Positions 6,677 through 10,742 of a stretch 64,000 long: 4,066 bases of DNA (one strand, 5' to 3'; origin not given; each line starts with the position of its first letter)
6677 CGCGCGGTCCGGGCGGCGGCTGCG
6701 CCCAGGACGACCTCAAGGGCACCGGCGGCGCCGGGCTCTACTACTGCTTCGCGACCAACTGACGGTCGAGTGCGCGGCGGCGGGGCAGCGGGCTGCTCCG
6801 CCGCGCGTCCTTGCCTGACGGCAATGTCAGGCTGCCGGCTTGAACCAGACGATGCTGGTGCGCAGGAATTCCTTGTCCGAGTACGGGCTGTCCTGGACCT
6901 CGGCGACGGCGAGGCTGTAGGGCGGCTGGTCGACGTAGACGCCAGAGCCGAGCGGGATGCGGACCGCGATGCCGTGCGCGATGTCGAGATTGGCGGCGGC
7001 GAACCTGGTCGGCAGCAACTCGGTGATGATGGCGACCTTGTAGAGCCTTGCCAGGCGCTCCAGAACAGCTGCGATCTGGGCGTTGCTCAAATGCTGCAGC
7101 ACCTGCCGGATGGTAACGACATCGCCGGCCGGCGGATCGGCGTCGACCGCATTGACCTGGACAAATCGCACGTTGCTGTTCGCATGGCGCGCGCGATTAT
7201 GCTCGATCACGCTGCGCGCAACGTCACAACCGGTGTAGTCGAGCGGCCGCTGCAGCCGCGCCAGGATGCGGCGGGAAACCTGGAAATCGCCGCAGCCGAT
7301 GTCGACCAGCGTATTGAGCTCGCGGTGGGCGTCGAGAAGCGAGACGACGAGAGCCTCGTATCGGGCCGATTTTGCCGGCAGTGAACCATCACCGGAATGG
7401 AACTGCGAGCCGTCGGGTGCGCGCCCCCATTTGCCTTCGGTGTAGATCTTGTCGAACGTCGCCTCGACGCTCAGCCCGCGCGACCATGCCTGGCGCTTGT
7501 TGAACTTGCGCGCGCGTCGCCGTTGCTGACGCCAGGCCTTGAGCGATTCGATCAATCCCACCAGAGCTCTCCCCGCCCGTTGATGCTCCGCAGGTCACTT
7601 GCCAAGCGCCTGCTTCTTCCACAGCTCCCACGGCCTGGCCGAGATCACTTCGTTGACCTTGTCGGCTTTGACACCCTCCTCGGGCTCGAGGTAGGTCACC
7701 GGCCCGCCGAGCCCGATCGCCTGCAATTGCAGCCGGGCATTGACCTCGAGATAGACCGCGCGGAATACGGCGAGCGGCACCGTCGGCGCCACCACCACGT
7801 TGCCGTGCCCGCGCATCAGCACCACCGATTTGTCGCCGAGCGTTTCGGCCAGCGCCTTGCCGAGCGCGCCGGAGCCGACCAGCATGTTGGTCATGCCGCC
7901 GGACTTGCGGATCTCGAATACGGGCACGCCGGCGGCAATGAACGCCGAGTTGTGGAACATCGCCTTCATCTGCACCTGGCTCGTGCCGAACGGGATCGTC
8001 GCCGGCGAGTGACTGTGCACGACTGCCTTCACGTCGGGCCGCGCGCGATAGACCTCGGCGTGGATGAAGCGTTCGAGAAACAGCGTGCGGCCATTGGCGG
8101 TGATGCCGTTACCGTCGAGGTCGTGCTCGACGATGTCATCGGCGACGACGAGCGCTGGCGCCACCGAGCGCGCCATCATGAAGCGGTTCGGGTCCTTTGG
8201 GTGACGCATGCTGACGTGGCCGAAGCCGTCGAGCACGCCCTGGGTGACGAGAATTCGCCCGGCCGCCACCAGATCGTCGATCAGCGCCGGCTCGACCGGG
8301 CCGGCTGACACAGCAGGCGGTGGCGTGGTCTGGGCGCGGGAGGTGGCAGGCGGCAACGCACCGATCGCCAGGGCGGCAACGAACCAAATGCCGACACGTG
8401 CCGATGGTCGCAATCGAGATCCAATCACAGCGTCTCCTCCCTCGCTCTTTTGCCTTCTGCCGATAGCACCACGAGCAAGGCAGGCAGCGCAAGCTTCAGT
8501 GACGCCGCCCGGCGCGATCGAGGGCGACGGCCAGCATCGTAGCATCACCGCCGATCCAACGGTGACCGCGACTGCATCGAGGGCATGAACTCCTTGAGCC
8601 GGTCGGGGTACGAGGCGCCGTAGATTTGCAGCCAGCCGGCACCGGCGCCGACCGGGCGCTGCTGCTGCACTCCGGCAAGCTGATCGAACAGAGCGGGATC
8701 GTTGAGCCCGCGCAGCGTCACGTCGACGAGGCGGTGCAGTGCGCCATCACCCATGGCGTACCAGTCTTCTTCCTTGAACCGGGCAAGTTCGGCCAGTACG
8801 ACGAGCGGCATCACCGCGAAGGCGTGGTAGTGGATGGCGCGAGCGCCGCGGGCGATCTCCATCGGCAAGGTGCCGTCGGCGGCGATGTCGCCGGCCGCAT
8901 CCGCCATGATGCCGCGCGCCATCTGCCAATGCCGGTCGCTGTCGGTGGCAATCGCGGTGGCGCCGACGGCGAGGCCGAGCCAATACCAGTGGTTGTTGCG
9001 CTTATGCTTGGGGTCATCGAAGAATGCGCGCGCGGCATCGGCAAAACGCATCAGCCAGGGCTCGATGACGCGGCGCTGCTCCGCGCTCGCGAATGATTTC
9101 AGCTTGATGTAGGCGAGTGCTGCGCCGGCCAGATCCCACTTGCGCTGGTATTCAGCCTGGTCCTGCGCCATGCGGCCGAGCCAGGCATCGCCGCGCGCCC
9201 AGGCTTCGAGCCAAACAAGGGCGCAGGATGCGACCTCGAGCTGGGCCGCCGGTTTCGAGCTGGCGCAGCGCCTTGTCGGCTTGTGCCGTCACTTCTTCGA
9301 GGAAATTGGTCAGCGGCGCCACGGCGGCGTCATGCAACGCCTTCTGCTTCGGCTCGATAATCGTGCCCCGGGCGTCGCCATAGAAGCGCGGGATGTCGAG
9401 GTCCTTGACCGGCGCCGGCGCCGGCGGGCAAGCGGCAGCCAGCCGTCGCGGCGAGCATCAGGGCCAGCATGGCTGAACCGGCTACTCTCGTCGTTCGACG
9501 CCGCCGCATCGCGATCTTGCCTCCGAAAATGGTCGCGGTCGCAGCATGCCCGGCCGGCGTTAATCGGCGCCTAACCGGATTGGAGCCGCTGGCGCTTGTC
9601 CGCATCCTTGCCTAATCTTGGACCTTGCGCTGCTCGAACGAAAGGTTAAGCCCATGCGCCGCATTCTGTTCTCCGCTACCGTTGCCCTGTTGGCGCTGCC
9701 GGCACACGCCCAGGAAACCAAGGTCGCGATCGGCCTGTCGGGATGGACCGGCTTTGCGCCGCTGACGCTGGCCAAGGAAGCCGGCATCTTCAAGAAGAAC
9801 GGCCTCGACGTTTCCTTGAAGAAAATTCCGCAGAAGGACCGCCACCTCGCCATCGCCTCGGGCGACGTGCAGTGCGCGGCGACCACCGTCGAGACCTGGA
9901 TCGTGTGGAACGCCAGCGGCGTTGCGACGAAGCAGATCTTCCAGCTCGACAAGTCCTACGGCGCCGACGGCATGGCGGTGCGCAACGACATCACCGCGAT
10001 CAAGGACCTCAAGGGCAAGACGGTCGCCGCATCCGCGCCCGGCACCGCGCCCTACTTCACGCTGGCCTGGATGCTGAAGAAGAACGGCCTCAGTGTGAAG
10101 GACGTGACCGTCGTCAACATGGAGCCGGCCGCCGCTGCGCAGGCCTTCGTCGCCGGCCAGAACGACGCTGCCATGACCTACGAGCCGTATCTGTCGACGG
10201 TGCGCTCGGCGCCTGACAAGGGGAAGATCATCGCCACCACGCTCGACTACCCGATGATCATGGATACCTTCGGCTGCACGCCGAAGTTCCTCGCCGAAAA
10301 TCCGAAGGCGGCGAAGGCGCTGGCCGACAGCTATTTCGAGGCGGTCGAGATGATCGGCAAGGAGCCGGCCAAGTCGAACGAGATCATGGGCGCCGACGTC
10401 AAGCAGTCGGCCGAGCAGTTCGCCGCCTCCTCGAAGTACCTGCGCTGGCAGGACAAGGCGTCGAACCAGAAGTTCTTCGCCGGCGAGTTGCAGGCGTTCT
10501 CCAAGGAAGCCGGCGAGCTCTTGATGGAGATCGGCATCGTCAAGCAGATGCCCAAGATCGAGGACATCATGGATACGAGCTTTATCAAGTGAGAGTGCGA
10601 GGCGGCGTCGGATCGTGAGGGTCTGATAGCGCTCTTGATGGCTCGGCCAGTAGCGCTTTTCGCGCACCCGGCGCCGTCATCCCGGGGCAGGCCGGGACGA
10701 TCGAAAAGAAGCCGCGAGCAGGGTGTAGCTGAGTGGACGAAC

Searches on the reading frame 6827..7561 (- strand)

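Call 57: search_protein_families(library=pfam, proteins=[window:6827-7561:-], max_evalue=0.00001)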
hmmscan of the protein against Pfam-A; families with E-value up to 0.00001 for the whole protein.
window:6827-7561:- (244 aa): 4 families
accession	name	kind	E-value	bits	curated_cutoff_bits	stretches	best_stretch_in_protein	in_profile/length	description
PF08242.18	Methyltransf_12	-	7.1e-13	49.6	30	1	86-174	1-92/98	Methyltransferase domain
PF13649.12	Methyltransf_25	-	8.7e-11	42.8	27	1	86-175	2-94/97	Methyltransferase domain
PF08241.18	Methyltransf_11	-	2.4e-07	31.7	21.2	1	86-175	1-88/95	Methyltransferase domain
PF13489.12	Methyltransf_23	-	1.6e-06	28.4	27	1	67-182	8-119/164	Methyltransferase domain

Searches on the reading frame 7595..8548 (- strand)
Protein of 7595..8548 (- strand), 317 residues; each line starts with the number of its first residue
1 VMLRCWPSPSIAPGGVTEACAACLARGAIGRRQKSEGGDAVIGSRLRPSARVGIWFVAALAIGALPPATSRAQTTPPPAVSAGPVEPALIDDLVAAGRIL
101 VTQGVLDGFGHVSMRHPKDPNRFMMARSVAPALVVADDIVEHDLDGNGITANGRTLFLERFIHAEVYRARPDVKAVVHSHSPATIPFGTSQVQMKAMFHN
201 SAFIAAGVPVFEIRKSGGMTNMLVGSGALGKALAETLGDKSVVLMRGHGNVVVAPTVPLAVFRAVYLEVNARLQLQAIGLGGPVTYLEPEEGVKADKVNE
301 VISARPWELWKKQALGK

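Call 57: search_protein_families(library=pfam, proteins=[window:7595-8548:-], max_evalue=0.00001)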
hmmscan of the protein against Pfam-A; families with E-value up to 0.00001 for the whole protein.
window:7595-8548:- (317 aa): 1 family
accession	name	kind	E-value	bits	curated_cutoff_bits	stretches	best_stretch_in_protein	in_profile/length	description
PF00596.27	Aldolase_II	-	3.3e-30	105.8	22.2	1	92-275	2-183/183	Class II Aldolase and Adducin N-terminal domain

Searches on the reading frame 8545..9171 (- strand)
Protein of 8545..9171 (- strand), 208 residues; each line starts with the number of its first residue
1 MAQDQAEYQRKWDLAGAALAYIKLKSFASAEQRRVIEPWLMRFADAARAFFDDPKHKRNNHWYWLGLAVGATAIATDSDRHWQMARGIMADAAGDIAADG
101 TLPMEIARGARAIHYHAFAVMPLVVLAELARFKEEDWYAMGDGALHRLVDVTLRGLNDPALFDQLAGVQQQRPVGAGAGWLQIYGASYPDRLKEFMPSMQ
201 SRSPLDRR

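Call 57: search_protein_families(library=pfam, proteins=[window:8545-9171:-], max_evalue=0.00001)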
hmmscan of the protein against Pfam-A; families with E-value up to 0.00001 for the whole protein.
window:8545-9171:- (208 aa): 1 family
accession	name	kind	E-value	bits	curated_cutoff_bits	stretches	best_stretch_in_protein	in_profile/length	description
PF05426.18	Alginate_lyase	-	5.2e-34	118.4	22.2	1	15-160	91-273/275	Alginate lyase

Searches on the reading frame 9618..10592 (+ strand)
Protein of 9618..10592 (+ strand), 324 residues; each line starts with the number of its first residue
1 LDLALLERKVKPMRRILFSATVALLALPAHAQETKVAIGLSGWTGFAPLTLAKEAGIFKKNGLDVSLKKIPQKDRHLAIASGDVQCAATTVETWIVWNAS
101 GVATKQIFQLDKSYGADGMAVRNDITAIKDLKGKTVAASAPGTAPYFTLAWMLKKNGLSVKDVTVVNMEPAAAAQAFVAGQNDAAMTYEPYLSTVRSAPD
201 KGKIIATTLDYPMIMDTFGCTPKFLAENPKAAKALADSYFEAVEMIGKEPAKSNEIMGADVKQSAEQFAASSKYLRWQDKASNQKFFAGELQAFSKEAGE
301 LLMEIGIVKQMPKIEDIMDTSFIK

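Call 57: search_protein_families(library=pfam, proteins=[window:9618-10592:+], max_evalue=0.00001)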
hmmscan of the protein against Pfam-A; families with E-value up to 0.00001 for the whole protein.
window:9618-10592:+ (324 aa): 3 families
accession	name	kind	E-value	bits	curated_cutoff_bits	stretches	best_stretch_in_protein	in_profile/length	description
PF09084.16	NMT1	-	1.3e-21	78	20.5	1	44-252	2-215/216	NMT1/THI5 like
PF13379.11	NMT1_2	-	9.2e-18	65.4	24.7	1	31-255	3-246/252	NMT1-like family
PF12974.12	Phosphonate-bd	-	7.5e-07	29.2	27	1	123-212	95-191/242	ABC transporter, phosphonate, periplasmic substrate-binding protein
